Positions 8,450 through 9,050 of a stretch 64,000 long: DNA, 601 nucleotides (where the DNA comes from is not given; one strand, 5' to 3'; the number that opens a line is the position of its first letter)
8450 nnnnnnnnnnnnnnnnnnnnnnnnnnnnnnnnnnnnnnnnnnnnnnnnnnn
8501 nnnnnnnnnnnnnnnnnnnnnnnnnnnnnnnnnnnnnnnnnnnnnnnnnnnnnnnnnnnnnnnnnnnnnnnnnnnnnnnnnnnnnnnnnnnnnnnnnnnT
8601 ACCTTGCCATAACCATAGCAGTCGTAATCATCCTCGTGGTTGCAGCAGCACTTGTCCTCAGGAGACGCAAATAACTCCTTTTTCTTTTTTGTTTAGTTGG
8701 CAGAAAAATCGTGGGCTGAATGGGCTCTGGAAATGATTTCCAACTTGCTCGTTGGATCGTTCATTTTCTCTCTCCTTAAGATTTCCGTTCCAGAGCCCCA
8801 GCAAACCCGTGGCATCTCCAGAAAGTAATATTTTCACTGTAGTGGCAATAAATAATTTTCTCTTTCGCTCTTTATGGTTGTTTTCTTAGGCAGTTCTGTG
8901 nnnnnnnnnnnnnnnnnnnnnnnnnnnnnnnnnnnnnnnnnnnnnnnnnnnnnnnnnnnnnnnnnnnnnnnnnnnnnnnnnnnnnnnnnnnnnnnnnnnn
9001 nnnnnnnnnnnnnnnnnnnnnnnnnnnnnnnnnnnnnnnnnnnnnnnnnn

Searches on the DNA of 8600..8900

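Call 59: search_rna_families(source=window, start=8600, end=8900, threshold=evalue, max_evalue=10)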
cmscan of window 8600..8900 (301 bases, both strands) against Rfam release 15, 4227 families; matches with E-value up to 10: 1.
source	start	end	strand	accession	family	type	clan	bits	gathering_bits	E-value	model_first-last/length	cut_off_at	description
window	8854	8896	-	RF01932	bxd_4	Gene; lncRNA;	-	13.5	40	3.9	64-106/106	no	Bithoraxoid conserved region 4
